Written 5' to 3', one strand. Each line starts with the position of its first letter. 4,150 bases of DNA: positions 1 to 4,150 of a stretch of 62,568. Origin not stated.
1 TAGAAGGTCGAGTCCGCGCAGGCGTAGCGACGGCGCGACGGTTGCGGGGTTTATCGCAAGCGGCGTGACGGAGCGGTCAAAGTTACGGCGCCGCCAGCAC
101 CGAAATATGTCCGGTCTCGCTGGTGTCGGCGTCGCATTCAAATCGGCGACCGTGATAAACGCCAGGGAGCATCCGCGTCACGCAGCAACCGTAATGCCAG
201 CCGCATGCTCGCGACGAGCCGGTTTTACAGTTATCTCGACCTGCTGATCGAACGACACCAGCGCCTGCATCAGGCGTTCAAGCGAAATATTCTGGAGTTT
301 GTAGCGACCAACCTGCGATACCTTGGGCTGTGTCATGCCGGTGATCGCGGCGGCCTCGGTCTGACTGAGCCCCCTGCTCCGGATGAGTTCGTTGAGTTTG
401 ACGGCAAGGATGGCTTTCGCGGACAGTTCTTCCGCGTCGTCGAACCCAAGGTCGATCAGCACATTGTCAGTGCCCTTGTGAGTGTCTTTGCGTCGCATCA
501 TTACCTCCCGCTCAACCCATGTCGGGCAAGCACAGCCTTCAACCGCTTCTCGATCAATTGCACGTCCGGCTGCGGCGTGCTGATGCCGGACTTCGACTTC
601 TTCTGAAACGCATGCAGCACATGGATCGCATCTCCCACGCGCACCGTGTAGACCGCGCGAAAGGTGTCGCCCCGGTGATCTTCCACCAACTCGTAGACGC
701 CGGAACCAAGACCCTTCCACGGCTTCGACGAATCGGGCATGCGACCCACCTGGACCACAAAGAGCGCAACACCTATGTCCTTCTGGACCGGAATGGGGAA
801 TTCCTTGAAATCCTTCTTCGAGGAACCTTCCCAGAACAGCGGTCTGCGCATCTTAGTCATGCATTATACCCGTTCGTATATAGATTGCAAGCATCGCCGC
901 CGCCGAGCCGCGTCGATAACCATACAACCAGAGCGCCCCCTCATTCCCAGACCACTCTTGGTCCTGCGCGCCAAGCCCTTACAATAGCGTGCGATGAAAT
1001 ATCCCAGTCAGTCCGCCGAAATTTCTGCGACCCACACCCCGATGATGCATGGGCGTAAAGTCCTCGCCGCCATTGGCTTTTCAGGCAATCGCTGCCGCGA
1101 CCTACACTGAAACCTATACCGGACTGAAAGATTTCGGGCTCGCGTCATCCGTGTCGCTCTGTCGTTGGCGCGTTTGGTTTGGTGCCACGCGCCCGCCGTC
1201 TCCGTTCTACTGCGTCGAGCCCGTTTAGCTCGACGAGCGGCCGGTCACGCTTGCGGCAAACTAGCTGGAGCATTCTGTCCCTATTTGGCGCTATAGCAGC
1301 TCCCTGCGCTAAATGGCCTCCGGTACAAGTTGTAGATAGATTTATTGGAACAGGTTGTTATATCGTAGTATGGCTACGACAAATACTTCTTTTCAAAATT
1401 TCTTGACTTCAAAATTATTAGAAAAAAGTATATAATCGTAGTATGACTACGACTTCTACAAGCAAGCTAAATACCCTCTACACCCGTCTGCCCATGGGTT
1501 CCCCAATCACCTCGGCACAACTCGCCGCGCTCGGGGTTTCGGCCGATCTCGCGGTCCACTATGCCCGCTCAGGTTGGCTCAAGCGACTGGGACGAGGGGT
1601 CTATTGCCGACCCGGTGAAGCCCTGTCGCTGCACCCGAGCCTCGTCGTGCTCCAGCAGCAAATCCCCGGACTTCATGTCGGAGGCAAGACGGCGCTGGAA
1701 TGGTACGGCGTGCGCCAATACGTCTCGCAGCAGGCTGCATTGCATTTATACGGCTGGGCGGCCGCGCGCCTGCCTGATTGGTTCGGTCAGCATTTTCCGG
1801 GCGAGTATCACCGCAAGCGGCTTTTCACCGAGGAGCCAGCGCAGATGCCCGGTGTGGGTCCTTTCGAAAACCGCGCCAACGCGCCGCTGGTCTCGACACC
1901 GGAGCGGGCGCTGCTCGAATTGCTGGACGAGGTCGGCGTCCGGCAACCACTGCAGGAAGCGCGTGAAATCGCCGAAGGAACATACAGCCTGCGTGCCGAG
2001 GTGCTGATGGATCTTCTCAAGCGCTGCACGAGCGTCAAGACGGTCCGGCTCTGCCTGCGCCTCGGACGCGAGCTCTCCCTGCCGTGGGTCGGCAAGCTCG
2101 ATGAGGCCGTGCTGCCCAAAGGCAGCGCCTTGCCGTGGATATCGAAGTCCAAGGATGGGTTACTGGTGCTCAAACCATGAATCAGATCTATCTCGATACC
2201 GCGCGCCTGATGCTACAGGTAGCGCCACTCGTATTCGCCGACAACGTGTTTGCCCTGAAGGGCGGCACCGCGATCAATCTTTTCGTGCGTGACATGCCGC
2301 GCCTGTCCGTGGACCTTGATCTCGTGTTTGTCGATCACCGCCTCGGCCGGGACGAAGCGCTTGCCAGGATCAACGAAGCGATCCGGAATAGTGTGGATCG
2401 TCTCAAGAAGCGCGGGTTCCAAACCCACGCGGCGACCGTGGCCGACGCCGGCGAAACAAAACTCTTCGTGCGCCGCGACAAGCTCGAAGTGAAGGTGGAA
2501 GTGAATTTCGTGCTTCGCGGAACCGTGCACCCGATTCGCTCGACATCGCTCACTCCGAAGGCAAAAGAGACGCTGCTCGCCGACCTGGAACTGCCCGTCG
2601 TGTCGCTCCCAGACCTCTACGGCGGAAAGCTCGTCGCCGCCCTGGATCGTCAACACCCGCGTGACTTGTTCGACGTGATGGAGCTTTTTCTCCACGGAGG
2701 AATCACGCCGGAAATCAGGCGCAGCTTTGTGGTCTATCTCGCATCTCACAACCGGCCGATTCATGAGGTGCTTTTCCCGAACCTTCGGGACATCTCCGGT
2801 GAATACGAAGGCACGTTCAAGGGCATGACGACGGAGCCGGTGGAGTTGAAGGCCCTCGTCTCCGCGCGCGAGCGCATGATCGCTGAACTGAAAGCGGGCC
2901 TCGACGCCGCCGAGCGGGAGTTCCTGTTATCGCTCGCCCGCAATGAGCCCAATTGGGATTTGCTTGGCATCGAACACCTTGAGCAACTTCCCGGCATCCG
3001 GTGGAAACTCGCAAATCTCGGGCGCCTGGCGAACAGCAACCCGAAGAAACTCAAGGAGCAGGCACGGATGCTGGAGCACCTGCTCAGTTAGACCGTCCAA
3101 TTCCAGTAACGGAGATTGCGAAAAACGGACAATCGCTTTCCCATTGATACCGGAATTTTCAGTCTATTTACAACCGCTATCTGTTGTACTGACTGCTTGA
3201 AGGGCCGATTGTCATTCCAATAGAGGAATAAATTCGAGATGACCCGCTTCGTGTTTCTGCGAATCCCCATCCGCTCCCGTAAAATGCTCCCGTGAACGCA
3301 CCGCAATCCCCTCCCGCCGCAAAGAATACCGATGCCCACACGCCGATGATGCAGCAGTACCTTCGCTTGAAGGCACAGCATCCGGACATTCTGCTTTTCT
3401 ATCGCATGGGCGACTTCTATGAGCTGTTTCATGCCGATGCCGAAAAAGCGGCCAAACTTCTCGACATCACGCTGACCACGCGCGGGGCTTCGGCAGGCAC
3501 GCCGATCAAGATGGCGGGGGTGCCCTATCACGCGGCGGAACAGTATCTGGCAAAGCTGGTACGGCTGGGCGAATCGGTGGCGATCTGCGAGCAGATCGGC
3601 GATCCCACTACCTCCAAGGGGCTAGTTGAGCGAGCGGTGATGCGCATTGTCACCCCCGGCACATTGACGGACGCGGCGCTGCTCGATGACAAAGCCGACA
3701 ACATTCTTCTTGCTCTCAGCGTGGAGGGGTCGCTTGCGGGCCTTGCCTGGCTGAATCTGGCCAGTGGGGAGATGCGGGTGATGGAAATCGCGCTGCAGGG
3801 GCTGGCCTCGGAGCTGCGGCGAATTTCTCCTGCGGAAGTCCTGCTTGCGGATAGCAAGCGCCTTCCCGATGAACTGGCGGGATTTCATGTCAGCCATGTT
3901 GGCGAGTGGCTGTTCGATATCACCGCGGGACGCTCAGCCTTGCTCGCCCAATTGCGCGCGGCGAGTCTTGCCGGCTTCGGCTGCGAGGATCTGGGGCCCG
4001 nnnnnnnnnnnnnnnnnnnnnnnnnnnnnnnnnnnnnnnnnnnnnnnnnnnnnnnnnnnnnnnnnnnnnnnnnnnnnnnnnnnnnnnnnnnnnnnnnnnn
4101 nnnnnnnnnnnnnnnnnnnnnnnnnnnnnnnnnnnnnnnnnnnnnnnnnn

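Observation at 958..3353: AbiE abortive-infection cassette inserted into the 5' end of mutS, leaving an orphaned mutS promoter and first 18 codons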

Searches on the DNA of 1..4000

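Call 65: search_rna_families(source=window, start=1, end=4000, threshold=evalue, max_evalue=0.1)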
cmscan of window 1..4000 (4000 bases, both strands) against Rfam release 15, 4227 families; matches with E-value up to 0.1: 0.
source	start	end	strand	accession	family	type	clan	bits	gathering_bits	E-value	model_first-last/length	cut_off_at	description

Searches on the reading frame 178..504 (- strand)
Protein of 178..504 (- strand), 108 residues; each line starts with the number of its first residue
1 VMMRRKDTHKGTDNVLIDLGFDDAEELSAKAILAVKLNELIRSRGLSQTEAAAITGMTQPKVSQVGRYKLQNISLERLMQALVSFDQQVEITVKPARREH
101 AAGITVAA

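Call 3: search_protein_families(library=pfam, proteins=[window:178-504:-], max_evalue=0.01)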
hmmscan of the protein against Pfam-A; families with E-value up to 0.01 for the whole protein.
window:178-504:- (108 aa): 2 families
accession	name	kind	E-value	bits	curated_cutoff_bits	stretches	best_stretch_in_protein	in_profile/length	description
PF13744.12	HTH_37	-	1.6e-23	82.8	27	1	16-94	2-80/80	Helix-turn-helix domain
PF01381.28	HTH_3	-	0.0086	16.5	23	0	39-65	3-29/55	Helix-turn-helix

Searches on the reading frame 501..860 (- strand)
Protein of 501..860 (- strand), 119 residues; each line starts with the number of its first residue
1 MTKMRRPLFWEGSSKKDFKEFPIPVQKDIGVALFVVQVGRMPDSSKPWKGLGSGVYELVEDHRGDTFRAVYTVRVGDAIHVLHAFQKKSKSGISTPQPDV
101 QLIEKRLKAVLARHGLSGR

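Call 3: search_protein_families(library=pfam, proteins=[window:501-860:-], max_evalue=0.01)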
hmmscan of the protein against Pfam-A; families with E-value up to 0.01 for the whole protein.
window:501-860:- (119 aa): 1 family
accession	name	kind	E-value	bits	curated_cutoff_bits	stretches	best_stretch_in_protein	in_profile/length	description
PF05973.20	Gp49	-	2.8e-20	72.6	23.9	1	16-108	1-90/90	Phage derived protein Gp49-like (DUF891)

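Call 19: find_encoding_contigs(protein=window:501-860:-, flank=10000, max_places=10)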
Protein window:501-860:- (119 aa): 5 contigs read that carry it; 5 places shown.
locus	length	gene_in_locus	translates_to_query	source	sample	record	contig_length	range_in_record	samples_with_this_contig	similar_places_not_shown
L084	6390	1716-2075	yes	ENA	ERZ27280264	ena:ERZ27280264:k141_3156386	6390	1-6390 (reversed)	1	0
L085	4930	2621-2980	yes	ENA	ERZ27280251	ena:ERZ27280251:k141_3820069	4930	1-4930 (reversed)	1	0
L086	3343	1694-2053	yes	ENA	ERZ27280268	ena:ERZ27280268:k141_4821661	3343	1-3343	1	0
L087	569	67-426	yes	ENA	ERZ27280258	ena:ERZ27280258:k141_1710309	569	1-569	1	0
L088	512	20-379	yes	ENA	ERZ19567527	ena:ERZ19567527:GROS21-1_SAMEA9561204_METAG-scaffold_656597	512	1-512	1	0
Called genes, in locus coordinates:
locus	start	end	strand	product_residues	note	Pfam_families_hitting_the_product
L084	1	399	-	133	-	?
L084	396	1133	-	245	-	PF17194:AbiEi_3_N, PF13338:AbiEi_4, PF11459:AbiEi_3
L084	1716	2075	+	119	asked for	PF05973:Gp49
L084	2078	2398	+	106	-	PF13744:HTH_37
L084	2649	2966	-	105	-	PF05016:ParE_toxin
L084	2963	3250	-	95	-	-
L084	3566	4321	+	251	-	PF17194:AbiEi_3_N, PF13338:AbiEi_4 (weak), PF11459:AbiEi_3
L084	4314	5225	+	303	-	PF08843:AbiEii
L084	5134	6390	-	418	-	?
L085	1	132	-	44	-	?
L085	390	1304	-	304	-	PF08843:AbiEii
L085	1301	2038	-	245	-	PF17194:AbiEi_3_N, PF13338:AbiEi_4, PF11459:AbiEi_3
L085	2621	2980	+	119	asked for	PF05973:Gp49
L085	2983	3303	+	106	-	PF13744:HTH_37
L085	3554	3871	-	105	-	PF05016:ParE_toxin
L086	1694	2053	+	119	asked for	PF05973:Gp49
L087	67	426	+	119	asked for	PF05973:Gp49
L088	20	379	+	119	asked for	PF05973:Gp49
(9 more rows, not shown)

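Call 58: search_protein_families(library=pfam, proteins=[L084:5134-6387:-], max_evalue=0.001)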
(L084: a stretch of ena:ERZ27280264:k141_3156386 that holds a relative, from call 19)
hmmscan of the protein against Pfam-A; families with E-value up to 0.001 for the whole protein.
L084:5134-6387:- (417 aa): 2 families
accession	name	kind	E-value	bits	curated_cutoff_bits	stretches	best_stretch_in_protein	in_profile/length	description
PF07804.18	HipA_C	-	5.6e-50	170.4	30.5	1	146-385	1-213/213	HipA-like C-terminal domain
PF13657.11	Couple_hipA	-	1.1e-20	74.4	22.5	1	7-116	1-97/99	HipA N-terminal domain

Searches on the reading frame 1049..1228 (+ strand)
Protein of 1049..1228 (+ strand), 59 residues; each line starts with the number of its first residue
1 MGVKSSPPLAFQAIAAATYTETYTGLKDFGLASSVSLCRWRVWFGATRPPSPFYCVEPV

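Call 3: search_protein_families(library=pfam, proteins=[window:1049-1228:+], max_evalue=0.01)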
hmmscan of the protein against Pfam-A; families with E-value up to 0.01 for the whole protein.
window:1049-1228:+ (59 aa): 0 families

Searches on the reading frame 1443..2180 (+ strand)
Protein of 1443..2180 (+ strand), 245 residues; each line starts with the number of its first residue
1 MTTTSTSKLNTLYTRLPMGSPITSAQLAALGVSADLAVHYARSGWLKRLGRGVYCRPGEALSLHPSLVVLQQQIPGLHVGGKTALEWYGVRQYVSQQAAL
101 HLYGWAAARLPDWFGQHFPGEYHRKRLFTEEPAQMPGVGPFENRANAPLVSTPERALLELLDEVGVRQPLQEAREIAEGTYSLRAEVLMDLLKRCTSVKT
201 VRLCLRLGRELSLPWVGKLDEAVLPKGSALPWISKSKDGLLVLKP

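Call 3: search_protein_families(library=pfam, proteins=[window:1443-2180:+], max_evalue=0.01)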
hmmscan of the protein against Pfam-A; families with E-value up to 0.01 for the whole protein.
window:1443-2180:+ (245 aa): 3 families
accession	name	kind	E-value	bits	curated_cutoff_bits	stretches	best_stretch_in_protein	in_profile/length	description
PF11459.13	AbiEi_3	-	2.5e-37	128.3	26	1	99-242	3-149/157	Transcriptional regulator, AbiEi antitoxin, Type IV TA system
PF17194.10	AbiEi_3_N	-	4.5e-33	113.6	26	1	6-95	2-92/93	Transcriptional regulator, AbiEi antitoxin N-terminal domain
PF13338.12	AbiEi_4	-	7.4e-08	32.8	25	1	21-57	13-49/49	Transcriptional regulator, AbiEi antitoxin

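Call 47: find_related_loci(query=window:1443-2177:+, collection=metagenome_contigs, flank=6000)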
Query window:1443-2177:+ (245 aa) in metagenome_contigs; peptide patterns used: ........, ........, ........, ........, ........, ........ (x = any residue, [..] = any of these).
600 stretches matched a pattern (row limit reached: there are more); 59 encode a relative of the query (tblastn E <= 1e-3); 59 distinct loci.
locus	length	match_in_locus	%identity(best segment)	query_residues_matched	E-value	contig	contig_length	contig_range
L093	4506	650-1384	95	1-245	2e-159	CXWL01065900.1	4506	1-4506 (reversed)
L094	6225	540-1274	96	1-245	3e-156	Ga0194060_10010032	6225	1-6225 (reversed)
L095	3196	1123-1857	95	1-245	9e-162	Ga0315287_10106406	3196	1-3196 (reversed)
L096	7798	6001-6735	95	1-245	2e-154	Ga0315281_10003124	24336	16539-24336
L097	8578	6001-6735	95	1-245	8e-154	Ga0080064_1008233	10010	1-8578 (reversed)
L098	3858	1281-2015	95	1-245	1e-158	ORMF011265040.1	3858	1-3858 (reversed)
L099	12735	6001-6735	95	1-245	8e-154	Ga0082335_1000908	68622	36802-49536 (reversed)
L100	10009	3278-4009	95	1-244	3e-153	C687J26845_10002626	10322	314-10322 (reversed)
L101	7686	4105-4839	91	1-245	6e-149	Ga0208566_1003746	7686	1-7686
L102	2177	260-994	90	1-245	2e-157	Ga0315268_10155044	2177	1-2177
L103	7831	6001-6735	90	1-245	2e-146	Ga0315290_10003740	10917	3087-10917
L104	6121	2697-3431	88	1-245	2e-145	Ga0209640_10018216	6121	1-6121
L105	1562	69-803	89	1-245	4e-157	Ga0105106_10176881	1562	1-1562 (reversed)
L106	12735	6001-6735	85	1-245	3e-141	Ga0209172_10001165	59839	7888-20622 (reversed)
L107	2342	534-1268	85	1-245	9e-149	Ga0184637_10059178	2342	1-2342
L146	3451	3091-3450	97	1-120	4e-74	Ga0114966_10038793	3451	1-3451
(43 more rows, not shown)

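Call 58: search_protein_families(library=pfam, proteins=[L099:7501-8823:+, L099:8835-10076:-, L100:38-3037:+, L146:513-1790:-, L146:2171-2524:-, L146:2499-2783:-, L099:2934-5162:-, L099:1294-2916:-], max_evalue=0.001)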
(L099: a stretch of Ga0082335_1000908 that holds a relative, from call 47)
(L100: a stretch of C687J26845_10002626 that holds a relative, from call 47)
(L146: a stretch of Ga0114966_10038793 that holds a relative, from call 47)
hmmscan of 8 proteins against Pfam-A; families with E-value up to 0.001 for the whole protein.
L099:7501-8823:+ (440 aa): 0 families

L099:8835-10076:- (413 aa): 2 families
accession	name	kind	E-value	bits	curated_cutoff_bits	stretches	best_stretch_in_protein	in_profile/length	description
PF00589.27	Phage_integrase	-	1.5e-17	64.4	27.1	1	216-383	4-169/172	Phage integrase family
PF13356.12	Arm-DNA-bind_3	-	2.4e-11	44.1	27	1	25-91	18-82/83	Arm DNA-binding domain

L100:38-3037:+ (999 aa): 5 families
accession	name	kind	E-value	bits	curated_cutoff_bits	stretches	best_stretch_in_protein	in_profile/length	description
PF18766.7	SWI2_SNF2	-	2.1e-63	214.4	26.7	1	209-411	13-215/221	SWI2/SNF2 ATPase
PF11867.13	T1RH-like_C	-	3.8e-24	86.1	26.8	1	659-956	3-300/329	Type I restriction enzyme HindI endonuclease subunit-like, C-terminal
PF22679.2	T1R_D3-like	-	5.6e-18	66.3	27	1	570-636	89-157/158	Type I restriction enzyme subunit R domain 3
PF04851.21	ResIII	-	2.6e-16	60.4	22.5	1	216-351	25-162/164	Type III restriction enzyme, res subunit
PF04313.20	HSDR_N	-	5.4e-15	56.2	25.1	1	9-80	124-196/198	Type I restriction enzyme R protein N terminus (HSDR_N)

L146:513-1790:- (425 aa): 1 family
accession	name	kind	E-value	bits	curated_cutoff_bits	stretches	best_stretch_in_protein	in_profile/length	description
PF00665.32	rve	-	2.4e-06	28.2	32.6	1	218-294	23-101/102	Integrase core domain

L146:2171-2524:- (117 aa): 3 families
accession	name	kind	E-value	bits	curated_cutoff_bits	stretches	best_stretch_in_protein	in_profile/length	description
PF01381.28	HTH_3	-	3.5e-09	37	23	1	26-78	2-54/55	Helix-turn-helix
PF13560.12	HTH_31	-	8.5e-05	23.2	27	1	30-76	11-58/64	Helix-turn-helix domain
PF12844.13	HTH_19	-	0.00011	22.4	30.2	1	29-77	8-56/64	Helix-turn-helix domain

L146:2499-2783:- (94 aa): 1 family
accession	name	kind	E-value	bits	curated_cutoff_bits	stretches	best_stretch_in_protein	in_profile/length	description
PF05015.19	HigB-like_toxin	-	1.3e-11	45.3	27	1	5-94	3-91/91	RelE-like toxin of type II toxin-antitoxin system HigB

L099:2934-5162:- (742 aa): 7 families
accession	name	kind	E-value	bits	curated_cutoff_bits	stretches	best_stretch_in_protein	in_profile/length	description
PF04851.21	ResIII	-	3.7e-37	128.2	22.5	1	168-316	3-162/164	Type III restriction enzyme, res subunit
PF18766.7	SWI2_SNF2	-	4.5e-17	62.9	26.7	1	172-374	1-198/221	SWI2/SNF2 ATPase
PF00270.35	DEAD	-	6.8e-09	36.1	26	1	172-316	3-160/167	DEAD/DEAH box helicase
PF00271.37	Helicase_C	-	2.3e-08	34.7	23.5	1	454-559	16-108/110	Helicase conserved C-terminal domain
PF04313.20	HSDR_N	-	6.1e-07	29.9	25.1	1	66-126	123-191/198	Type I restriction enzyme R protein N terminus (HSDR_N)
PF13588.12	HSDR_N_2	-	4e-06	27.3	25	1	68-129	36-98/110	Type I restriction enzyme R protein N terminus (HSDR_N)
PF08463.15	EcoEI_R_C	-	2.3e-05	25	24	1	644-722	89-161/163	EcoEI R protein C-terminal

L099:1294-2916:- (540 aa): 4 families
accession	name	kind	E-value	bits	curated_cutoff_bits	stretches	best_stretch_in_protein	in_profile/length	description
PF02384.22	N6_Mtase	-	1.2e-54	186.2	20.4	1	156-503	2-307/311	N-6 DNA Methylase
PF07669.17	Eco57I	-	1.6e-07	32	25.3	1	262-396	4-165/171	Eco57I restriction-modification methylase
PF01170.24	UPF0020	-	1.3e-06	28.7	22.3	1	187-333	17-142/197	RMKL-like, methyltransferase domain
PF12161.14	HsdM_N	-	0.00081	20.5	24.5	0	13-146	7-134/135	HsdM N-terminal domain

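Call 69: search_protein_families(library=padloc, proteins=[window:1443-2180:+], max_evalue=0.00001)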
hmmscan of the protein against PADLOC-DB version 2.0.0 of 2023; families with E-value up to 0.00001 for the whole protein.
window:1443-2180:+ (245 aa): 4 families
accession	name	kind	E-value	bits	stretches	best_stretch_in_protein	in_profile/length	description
PDLC02227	AbiEi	-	1.3e-65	219.2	1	1-235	1-213/233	AbiEi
PDLC02283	AbiEi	-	1.9e-08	32.3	1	5-97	6-95/201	AbiEi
PDLC02225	AbiEi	-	1.3e-07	29.6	1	22-95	20-89/198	AbiEi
PDLC02265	AbiEi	-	7.1e-06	23.9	0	22-97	17-92/198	AbiEi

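Call 71: search_solved_structures(query=window:1443-2180:+, max_evalue=0.01)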
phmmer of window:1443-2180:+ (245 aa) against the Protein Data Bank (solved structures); distinct sequences matched with E-value up to 0.01: 0.

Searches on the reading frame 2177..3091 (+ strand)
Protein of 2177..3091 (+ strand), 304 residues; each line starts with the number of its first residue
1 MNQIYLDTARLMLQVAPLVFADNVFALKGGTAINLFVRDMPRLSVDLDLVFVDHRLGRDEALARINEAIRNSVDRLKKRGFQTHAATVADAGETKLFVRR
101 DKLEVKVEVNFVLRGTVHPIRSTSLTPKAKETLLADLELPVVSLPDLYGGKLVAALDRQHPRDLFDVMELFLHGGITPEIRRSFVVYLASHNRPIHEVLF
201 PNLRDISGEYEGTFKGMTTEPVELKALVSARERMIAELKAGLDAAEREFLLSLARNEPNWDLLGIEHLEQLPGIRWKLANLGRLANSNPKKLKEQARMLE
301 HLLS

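Call 3: search_protein_families(library=pfam, proteins=[window:2177-3091:+], max_evalue=0.01)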
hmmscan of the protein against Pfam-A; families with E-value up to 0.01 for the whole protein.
window:2177-3091:+ (304 aa): 1 family
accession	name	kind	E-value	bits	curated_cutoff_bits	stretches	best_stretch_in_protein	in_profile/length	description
PF08843.17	AbiEii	-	4e-39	135.4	22.5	1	11-259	2-229/238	Nucleotidyl transferase AbiEii toxin, Type IV TA system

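Call 9: find_encoding_contigs(protein=window:2177-3091:+, flank=10000, max_places=10)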
Protein window:2177-3091:+ (304 aa): no gene with exactly this product is on record in the collection.

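Call 69: search_protein_families(library=padloc, proteins=[window:2177-3091:+], max_evalue=0.00001)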
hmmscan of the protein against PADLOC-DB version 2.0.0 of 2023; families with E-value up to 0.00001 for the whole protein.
window:2177-3091:+ (304 aa): 10 families
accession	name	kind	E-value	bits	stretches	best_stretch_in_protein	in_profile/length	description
PDLC02290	AbiEii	-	4.1e-114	379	1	1-303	1-289/290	AbiEii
PDLC02305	AbiEii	-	3.4e-34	116.5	1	23-280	43-305/306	AbiEii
PDLC02294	AbiEii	-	1.3e-14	52.7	1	20-197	40-213/260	AbiEii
PDLC02303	AbiEii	-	2e-13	48.4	1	26-203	42-213/249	AbiEii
PDLC02324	AbiEii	-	6.6e-09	33.9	0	23-54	25-55/231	AbiEii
PDLC02318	AbiEii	-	7.9e-09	33.3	1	20-249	38-260/280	AbiEii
PDLC02291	AbiEii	-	2.8e-08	31.5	1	19-178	50-207/310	AbiEii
PDLC02304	AbiEii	-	5.4e-08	31.1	1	22-184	40-202/260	AbiEii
PDLC02298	AbiEii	-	3e-07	28.1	1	19-178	22-166/220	AbiEii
PDLC02328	AbiEii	-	2.1e-06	25.8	1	22-168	12-139/203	AbiEii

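Call 70: search_solved_structures(query=window:2177-3091:+, max_evalue=0.01)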
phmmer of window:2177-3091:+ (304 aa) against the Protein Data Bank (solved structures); distinct sequences matched with E-value up to 0.01: 0.
